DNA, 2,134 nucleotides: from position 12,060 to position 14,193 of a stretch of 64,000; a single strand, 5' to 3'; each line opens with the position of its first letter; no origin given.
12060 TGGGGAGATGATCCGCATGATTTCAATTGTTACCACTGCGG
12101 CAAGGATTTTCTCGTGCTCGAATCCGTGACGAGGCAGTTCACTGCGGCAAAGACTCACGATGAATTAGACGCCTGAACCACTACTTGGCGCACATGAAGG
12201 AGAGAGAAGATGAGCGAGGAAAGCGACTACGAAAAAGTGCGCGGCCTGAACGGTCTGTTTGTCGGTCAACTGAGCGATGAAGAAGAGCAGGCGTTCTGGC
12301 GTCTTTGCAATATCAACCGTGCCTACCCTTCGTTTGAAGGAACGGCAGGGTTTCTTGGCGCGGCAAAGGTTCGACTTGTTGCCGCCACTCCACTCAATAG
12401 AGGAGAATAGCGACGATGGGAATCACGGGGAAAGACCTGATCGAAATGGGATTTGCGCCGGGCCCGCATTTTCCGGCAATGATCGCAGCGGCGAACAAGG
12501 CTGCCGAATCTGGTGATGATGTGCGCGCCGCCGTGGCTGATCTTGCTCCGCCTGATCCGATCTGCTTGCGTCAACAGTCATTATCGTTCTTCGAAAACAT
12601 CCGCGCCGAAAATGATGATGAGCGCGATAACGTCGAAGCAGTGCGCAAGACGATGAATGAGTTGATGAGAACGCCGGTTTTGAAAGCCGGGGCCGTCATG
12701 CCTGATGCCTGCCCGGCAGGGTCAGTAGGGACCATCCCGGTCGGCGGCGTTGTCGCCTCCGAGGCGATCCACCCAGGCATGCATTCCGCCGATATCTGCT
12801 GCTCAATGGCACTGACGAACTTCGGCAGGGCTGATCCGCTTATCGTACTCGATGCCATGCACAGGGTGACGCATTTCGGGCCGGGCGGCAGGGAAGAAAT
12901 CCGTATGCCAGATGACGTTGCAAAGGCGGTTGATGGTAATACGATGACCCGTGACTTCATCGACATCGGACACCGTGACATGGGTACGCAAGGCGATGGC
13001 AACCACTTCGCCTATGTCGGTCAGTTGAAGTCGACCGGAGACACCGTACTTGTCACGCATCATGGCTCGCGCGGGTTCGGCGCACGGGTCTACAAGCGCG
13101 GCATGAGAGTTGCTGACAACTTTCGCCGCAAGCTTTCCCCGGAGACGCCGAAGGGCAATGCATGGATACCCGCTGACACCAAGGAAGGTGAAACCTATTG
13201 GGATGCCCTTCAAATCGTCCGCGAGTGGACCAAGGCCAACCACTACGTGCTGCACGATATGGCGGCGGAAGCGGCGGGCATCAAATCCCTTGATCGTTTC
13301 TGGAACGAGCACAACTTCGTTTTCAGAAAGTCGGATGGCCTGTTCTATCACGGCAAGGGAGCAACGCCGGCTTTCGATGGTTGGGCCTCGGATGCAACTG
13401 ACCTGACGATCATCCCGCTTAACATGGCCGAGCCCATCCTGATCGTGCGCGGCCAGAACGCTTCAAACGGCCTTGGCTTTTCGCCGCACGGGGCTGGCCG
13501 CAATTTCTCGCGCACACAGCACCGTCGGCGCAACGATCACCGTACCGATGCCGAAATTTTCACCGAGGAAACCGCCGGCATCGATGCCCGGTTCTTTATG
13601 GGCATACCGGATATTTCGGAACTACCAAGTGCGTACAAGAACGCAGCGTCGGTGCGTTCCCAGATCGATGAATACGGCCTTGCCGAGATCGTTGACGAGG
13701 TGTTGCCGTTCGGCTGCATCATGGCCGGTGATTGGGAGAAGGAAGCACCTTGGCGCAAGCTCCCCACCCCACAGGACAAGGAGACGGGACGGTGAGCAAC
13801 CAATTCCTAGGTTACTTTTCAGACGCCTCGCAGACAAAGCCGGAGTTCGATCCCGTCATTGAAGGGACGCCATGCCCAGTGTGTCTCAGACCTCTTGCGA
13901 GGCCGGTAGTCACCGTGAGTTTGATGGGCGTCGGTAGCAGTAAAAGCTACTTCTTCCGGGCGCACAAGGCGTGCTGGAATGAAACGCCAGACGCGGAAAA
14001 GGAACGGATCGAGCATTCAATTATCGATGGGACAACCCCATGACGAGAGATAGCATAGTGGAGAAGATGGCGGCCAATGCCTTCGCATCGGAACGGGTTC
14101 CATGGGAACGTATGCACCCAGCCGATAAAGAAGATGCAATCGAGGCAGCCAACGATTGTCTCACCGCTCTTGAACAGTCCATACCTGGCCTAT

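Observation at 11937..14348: Five-gene prophage cargo operon centred on a catalytically intact RtcB ligase, without known RtcB partners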

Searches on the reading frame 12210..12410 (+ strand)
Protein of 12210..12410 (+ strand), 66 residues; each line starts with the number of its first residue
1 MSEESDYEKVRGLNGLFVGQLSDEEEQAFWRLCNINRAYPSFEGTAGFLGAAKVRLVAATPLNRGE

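Call 5: search_protein_families(library=pfam, proteins=[window:12210-12410:+], max_evalue=0.1)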
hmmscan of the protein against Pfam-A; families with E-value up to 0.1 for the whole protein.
window:12210-12410:+ (66 aa): 0 families

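Call 6: search_protein_families(library=phrogs, proteins=[window:12210-12410:+], max_evalue=0.01)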
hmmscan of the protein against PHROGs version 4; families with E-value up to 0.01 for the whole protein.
window:12210-12410:+ (66 aa): 0 families

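Call 7: search_protein_families(library=ncbifam, proteins=[window:12210-12410:+], max_evalue=0.01)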
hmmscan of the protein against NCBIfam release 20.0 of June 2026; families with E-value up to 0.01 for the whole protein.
window:12210-12410:+ (66 aa): 0 families

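Call 62: search_protein_families(library=padloc, proteins=[window:12210-12410:+], max_evalue=0.01)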
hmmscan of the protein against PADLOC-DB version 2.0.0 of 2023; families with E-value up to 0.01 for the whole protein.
window:12210-12410:+ (66 aa): 0 families
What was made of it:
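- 12210..12410 (+): orf2, 66 aa, ORFan. Shared with the Thg1-type sister cassette. No family hit (calls 5-7, 62).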

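Call 97: find_related_loci(query=window:12210-12410:+, collection=viral_contigs, flank=10000)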
Query window:12210-12410:+ (66 aa) in viral_contigs; peptide patterns used: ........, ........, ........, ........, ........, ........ (x = any residue, [..] = any of these).
37 stretches matched a pattern, but none encodes a relative of the query by tblastn (E <= 1e-3).

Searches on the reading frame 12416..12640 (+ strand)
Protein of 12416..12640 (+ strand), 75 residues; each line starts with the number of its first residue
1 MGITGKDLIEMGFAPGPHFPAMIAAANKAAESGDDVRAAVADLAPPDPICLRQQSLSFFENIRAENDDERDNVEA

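Call 51: search_solved_structures(query=A1, max_evalue=10, show_alignments=3)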
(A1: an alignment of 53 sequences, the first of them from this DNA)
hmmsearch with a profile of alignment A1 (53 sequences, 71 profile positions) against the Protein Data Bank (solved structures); distinct sequences matched with E-value up to 10: 8.
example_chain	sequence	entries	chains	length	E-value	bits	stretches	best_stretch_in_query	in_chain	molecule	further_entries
1miv_A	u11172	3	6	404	0.053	17.3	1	3-33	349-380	tRNA CCA-adding enzyme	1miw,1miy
4oxq_A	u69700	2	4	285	0.065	17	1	16-54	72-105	Manganese ABC transporter, periplasmic-binding protein SitA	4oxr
3h37_A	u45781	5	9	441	0.37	14.6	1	2-37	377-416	TRNA nucleotidyl transferase-related protein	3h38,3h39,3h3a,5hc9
6ibp_A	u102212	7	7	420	0.46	14.3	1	5-33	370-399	CCA-adding enzyme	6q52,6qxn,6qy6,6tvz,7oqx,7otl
7otr_A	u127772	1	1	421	0.46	14.3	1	5-33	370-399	CCA-adding protein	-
3uq3_A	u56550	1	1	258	0.68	13.7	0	19-48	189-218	Heat shock protein STI1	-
4nqi_A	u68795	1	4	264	2.1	12.2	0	3-37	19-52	SH3 domain-containing protein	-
5cwo_A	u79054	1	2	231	2.7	11.8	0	7-45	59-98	Designed helical repeat protein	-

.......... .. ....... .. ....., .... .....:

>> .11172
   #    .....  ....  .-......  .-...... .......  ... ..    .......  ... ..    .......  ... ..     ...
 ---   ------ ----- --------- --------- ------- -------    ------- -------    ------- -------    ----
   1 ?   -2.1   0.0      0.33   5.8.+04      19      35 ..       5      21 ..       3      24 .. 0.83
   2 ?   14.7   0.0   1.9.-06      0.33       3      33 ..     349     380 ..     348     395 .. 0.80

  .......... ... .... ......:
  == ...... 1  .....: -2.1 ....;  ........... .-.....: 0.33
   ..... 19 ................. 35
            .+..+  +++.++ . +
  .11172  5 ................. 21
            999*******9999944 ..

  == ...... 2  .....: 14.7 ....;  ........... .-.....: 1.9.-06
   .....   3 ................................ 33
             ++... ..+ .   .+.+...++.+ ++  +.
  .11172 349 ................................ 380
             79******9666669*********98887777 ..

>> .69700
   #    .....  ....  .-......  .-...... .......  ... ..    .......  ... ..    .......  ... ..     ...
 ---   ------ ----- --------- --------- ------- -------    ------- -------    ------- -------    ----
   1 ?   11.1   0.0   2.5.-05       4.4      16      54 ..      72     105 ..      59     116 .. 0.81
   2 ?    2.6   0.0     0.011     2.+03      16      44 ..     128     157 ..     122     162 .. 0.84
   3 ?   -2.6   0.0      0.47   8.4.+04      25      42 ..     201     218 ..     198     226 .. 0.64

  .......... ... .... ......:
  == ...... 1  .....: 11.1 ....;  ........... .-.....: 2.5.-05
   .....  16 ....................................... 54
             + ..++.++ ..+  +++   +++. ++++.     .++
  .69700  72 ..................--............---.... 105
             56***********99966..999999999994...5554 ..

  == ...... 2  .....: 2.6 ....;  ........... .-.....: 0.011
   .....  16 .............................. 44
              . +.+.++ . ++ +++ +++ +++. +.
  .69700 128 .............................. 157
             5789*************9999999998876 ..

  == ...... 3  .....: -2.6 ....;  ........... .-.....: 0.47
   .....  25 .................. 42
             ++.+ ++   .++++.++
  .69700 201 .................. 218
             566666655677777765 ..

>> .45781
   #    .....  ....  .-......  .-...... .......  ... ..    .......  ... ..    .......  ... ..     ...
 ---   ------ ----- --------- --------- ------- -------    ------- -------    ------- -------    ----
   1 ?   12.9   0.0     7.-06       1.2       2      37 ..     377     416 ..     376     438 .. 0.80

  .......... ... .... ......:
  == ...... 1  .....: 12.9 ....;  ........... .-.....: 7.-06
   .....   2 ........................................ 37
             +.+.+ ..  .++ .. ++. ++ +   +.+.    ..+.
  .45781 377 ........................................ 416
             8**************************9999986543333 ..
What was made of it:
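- On Tail domain of class II CCA-adding enzymes (Pfam PF13735), for the RtcB N-terminal domain: The family profile's top PDB hits include three CCA-adding enzymes, all at the same C-terminal segment, but with E 0.05-0.46 (call 51).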

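Call 93: predict_structure(alignment_id=A6)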
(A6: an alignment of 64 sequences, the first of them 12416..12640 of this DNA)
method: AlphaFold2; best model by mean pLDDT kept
length: 75 residues; sequences in the alignment: 64
mean_pLDDT: 89.8   pTM: 0.59
mean pLDDT of the five models: 89.8, 89.4, 89.0, 88.7, 87.9
residues with pLDDT >= 90: 49; 70-90: 26; 50-70: 0; < 50: 0
segments of 3 or more residues with pLDDT < 50: none
pLDDT, mean of each block of 10 residues (from residue 1): 93 95 97 94 87 75 90 85
secondary structure, 60 per line:
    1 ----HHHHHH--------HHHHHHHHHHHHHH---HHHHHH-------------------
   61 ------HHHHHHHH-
elements in order: H5-10 H19-32 H36-41 H67-74

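Call 95: fold_search(model_id=the predicted structure, library=pdb)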
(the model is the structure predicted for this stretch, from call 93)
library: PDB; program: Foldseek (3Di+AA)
matches with E <= 10: 12; with E <= 0.001: 0
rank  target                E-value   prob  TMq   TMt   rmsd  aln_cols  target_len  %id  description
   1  3c3e_A                3.4e+00  0.07  0.28  0.08   8.9        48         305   14  Crystal structure of 2-phospho-(S)-lactate transferase from Methanosarcina mazei in complex with Fo and GDP. Northeast (released 2008-02-19)
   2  3cgw                  4.2e+00  0.07  0.28  0.08   7.9        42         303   14  Crystal structure of 2-phospho-(S)-lactate transferase from Methanosarcina mazei. Northeast Structural Genomics Consorti (released 2008-03-18)
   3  3b4q_A                4.5e+00  0.18  0.38  0.34   3.7        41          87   27  Crystal structure of a conserved protein domain (unknown function) from Corynebacterium diphtheriae (released 2007-11-06)
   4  4ymr_B                5.2e+00  0.06  0.27  0.17  10.5        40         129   28  Crystal structure of the domain swapped PXB/TPR domain of mouse SNX21 (released 2015-04-29)
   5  3c3d_A                5.2e+00  0.06  0.27  0.08   8.2        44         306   16  Crystal structure of 2-phospho-(S)-lactate transferase from Methanosarcina mazei in complex with Fo and phosphate. Nor (released 2008-02-19)
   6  5bxz_B                7.3e+00  0.02  0.20  0.22   6.4        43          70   23  H17 Bat Influenza NS1 RNA Binding Domain (released 2015-08-19)
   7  5by1_A                7.3e+00  0.02  0.18  0.19   6.5        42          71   26  H18 Bat Influenza NS1 RNA Binding Domain (released 2015-08-19)
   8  1apy_A                8.3e+00  0.06  0.28  0.14   2.1        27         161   30  HUMAN ASPARTYLGLUCOSAMINIDASE (released 1996-12-23)
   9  2g7z_A                8.9e+00  0.08  0.28  0.09   2.2        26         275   19  Conserved DegV-like Protein of Unknown Function from Streptococcus pyogenes M1 GAS Binds Long-chain Fatty Acids (released 2006-04-04)
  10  2vmb_B                9.6e+00  0.06  0.29  0.20   3.0        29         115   17  The three-dimensional structure of the cytoplasmic domains of EpsF from the Type 2 Secretion System of Vibrio cholerae (released 2009-02-10)
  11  2v57_C                9.6e+00  0.04  0.29  0.14   6.1        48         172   23  Crystal structure of the TetR-like transcriptional regulator LfrR from Mycobacterium smegmatis in complex with proflav (released 2009-10-20)
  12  2vma_A                9.6e+00  0.03  0.28  0.19   8.6        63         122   16  The three-dimensional structure of the cytoplasmic domains of EpsF from the Type 2 Secretion System of Vibrio cholerae (released 2009-02-10)

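Call 109: fold_search(model_id=the predicted structure, library=viral)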
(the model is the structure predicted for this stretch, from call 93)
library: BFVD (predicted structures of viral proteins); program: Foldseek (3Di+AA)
matches with E <= 10: 71; with E <= 0.001: 0
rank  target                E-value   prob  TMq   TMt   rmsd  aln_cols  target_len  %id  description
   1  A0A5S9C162            3.4e-01  0.72  0.46  0.23   4.1        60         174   23  Uncharacterized protein [Tenacibaculum phage PTm1]
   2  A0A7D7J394            5.8e-01  0.30  0.31  0.30   5.4        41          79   22  (no name in the UniProt tables at hand)
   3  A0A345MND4            1.2e+00  0.13  0.35  0.07  13.7        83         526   24  (no name in the UniProt tables at hand)
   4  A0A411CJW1            1.3e+00  0.12  0.34  0.26  14.5        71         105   20  (no name in the UniProt tables at hand)
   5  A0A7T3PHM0            1.9e+00  0.10  0.30  0.03  17.0        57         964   18  (no name in the UniProt tables at hand)
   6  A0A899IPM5            2.4e+00  0.14  0.36  0.43   4.4        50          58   14  (no name in the UniProt tables at hand)
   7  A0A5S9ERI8            2.4e+00  0.06  0.28  0.08  14.6        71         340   18  Single-stranded DNA-binding protein [Tenacibaculum phage PTm1]
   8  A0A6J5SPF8            3.0e+00  0.06  0.32  0.30   8.6        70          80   17  Uncharacterized protein [uncultured Caudovirales phage]
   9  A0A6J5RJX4            3.2e+00  0.08  0.34  0.31   7.8        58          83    5  Uncharacterized protein [uncultured Caudovirales phage]
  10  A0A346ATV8            3.2e+00  0.03  0.25  0.13  11.1        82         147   12  (no name in the UniProt tables at hand)
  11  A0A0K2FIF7            3.4e+00  0.08  0.26  0.09   5.7        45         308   27  Uncharacterized protein [Achromobacter phage phiAxp-2]
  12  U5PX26                3.4e+00  0.05  0.28  0.26  22.2        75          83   15  Uncharacterized protein [Clavibacter phage CN1A]
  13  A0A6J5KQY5            3.4e+00  0.04  0.24  0.12  14.7        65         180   18  Uncharacterized protein [uncultured Caudovirales phage]
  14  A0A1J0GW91            3.4e+00  0.02  0.16  0.16  16.8        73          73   16  Ribbon-helix-helix protein CopG domain-containing protein [Streptomyces phage BRock]
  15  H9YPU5                3.9e+00  0.10  0.32  0.04  14.4        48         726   23  (no name in the UniProt tables at hand)
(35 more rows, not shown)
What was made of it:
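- On Tail domain of class II CCA-adding enzymes (Pfam PF13735), for the RtcB N-terminal domain: Foldseek with the domain model finds nothing significant (calls 95, 109).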

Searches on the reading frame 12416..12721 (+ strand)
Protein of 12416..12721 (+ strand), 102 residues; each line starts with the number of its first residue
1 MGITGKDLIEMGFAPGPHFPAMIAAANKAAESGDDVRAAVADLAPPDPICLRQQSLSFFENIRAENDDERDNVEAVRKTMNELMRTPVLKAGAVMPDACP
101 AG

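Call 30: search_protein_families(library=pfam, proteins=[window:12416-12721:+], max_evalue=10)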
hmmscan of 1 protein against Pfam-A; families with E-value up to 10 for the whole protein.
seq(102 aa): 1 family
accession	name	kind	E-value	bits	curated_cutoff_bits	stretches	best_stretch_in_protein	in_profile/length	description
PF13735.12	tRNA_NucTran2_2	-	0.33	11.4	27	1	2-29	104-132/149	tRNA nucleotidyltransferase domain 2 putative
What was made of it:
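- On Tail domain of class II CCA-adding enzymes (Pfam PF13735), for the RtcB N-terminal domain: Pfam E 0.33 (call 30).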

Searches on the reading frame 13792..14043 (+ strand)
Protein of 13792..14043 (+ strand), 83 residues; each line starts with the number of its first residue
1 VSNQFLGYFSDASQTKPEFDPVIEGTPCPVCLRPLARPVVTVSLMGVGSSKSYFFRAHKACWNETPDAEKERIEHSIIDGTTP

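Call 5: search_protein_families(library=pfam, proteins=[window:13792-14043:+], max_evalue=0.1)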
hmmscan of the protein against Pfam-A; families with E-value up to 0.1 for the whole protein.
window:13792-14043:+ (83 aa): 0 families

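Call 6: search_protein_families(library=phrogs, proteins=[window:13792-14043:+], max_evalue=0.01)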
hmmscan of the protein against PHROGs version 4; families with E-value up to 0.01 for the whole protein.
window:13792-14043:+ (83 aa): 0 families

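Call 7: search_protein_families(library=ncbifam, proteins=[window:13792-14043:+], max_evalue=0.01)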
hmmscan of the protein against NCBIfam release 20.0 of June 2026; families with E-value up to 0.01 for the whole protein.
window:13792-14043:+ (83 aa): 0 families
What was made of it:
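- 13792..14043 (+): orf4, 83 aa, CxxC...HxxC, ORFan. Translationally coupled to RtcB. No family hit (calls 5-7).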

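Call 62: search_protein_families(library=padloc, proteins=[window:13792-14043:+], max_evalue=0.01)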
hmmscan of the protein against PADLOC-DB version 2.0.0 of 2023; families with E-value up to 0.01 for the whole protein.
window:13792-14043:+ (83 aa): 0 families
